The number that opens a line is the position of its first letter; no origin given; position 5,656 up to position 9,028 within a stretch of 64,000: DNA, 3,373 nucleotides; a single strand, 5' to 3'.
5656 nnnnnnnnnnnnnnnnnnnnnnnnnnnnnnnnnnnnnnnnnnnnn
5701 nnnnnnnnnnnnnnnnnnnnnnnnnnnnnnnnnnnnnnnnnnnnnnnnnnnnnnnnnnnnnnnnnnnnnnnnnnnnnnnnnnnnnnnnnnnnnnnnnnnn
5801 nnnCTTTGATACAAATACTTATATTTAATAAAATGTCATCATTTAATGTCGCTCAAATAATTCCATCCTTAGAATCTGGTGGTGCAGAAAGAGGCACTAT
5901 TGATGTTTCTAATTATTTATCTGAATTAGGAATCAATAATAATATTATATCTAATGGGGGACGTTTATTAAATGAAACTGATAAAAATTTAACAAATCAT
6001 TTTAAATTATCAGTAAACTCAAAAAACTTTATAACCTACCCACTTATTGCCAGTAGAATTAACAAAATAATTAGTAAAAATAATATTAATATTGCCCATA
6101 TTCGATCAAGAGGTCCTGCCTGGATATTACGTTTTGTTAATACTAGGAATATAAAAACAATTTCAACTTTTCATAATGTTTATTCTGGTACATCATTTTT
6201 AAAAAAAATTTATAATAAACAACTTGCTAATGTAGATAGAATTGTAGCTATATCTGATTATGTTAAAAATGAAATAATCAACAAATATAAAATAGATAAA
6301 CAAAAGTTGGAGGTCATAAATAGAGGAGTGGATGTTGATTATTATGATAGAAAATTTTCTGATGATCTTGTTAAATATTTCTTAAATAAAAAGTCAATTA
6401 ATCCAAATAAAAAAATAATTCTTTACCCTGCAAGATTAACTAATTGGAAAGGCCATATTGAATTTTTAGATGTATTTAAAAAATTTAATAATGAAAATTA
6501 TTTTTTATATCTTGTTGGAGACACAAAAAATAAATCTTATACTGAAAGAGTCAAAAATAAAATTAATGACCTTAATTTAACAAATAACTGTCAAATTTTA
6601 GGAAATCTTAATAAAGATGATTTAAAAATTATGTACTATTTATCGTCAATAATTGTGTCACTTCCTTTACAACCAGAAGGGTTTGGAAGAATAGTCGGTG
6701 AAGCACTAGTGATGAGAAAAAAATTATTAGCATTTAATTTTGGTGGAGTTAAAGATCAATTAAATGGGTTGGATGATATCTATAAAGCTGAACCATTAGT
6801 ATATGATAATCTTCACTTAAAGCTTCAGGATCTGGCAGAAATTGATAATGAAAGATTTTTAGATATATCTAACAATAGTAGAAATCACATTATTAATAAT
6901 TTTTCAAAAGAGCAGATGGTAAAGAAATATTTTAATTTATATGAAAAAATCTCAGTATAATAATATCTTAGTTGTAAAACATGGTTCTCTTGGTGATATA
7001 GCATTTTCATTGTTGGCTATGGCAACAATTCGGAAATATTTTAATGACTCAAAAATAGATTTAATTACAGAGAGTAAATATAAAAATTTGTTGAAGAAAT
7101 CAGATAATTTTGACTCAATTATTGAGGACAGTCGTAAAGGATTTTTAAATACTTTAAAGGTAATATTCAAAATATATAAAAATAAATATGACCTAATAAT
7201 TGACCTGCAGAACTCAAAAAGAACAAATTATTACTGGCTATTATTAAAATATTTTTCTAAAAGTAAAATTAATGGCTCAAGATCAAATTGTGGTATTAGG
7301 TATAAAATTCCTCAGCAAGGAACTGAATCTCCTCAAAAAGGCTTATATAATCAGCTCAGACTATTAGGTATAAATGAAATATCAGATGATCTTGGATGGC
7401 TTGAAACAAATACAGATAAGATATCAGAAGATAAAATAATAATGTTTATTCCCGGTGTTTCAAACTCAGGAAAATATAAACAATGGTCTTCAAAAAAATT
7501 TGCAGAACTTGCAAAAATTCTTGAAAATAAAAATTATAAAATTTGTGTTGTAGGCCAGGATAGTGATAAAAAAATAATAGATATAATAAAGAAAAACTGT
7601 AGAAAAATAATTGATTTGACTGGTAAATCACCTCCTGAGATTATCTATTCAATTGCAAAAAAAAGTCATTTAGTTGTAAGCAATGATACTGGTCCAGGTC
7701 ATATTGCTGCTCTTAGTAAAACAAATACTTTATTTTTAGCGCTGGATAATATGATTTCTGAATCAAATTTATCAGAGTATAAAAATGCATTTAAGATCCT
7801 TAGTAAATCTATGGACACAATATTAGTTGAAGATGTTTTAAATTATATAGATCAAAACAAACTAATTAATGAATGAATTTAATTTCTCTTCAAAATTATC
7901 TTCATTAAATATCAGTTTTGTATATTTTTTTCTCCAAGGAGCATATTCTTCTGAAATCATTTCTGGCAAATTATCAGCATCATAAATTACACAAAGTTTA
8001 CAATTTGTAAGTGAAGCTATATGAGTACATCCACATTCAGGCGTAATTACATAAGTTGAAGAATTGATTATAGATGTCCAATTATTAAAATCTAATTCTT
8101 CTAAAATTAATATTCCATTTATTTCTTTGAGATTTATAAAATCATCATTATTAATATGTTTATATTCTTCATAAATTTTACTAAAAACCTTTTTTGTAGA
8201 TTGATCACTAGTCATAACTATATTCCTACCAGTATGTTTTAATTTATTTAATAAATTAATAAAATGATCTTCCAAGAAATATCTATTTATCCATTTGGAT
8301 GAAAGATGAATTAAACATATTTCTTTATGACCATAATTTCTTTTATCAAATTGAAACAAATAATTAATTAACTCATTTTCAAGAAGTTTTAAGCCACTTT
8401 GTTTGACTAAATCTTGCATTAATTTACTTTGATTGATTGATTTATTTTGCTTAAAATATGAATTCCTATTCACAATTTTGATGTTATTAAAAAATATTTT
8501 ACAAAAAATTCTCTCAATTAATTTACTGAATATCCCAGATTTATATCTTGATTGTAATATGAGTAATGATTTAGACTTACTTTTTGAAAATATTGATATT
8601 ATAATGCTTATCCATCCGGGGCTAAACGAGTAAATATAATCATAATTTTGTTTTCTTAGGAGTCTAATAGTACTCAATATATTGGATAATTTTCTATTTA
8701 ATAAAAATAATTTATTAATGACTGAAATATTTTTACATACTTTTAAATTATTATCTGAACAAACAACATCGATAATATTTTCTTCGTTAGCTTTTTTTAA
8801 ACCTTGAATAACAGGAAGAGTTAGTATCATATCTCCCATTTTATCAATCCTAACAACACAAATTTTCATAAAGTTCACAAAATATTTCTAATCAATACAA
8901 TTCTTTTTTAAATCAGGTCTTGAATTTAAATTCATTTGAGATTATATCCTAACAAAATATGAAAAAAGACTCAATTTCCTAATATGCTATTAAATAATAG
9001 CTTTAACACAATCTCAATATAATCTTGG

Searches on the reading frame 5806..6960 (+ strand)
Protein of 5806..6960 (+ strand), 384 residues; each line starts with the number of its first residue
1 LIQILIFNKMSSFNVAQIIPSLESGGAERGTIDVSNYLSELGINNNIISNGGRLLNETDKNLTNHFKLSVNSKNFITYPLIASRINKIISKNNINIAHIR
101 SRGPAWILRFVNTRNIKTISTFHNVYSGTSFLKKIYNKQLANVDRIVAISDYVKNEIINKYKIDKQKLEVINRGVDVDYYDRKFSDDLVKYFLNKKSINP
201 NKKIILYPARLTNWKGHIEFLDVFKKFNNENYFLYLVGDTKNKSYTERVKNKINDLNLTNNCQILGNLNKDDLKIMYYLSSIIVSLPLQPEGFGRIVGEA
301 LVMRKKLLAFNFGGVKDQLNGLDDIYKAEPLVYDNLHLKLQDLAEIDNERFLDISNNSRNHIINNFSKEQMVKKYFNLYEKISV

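Call 28: search_protein_families(library=pfam, proteins=[window:5806-6960:+], max_evalue=0.001)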
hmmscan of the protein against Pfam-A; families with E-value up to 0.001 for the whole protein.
window:5806-6960:+ (384 aa): 3 families
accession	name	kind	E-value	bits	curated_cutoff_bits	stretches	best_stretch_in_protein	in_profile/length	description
PF13439.12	Glyco_transf_4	-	9.5e-23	81.5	28.5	1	25-178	2-169/170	Glycosyltransferase Family 4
PF00534.26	Glycos_transf_1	-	1.5e-20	73.9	26.4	1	194-343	7-155/172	Glycosyl transferases group 1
PF13692.12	Glyco_trans_1_4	-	8.8e-12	45.9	27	1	203-319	2-115/142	Glycosyl transferases group 1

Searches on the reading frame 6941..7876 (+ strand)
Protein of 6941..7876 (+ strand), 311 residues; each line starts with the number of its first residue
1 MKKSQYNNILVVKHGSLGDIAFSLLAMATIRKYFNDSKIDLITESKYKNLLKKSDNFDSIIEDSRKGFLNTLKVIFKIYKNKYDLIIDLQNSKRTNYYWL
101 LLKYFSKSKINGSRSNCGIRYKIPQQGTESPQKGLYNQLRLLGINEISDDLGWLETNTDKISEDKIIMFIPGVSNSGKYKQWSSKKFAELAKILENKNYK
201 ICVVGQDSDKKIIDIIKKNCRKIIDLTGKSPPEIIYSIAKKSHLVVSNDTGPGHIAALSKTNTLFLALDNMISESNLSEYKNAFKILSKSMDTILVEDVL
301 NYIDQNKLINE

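Call 28: search_protein_families(library=pfam, proteins=[window:6941-7876:+], max_evalue=0.001)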
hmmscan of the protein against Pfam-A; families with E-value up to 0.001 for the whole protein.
window:6941-7876:+ (311 aa): 1 family
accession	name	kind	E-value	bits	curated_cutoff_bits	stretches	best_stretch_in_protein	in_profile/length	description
PF01075.23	Glyco_transf_9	-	1.8e-19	70.5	22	1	149-258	89-200/247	Glycosyltransferase family 9 (heptosyltransferase)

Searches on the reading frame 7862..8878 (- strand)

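Call 28: search_protein_families(library=pfam, proteins=[window:7862-8878:-], max_evalue=0.001)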
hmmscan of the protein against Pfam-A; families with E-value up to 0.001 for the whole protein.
window:7862-8878:- (338 aa): 1 family
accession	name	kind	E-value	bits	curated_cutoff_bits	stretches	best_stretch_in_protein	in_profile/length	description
PF01075.23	Glyco_transf_9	-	3.3e-07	30.3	22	1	69-323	3-228/247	Glycosyltransferase family 9 (heptosyltransferase)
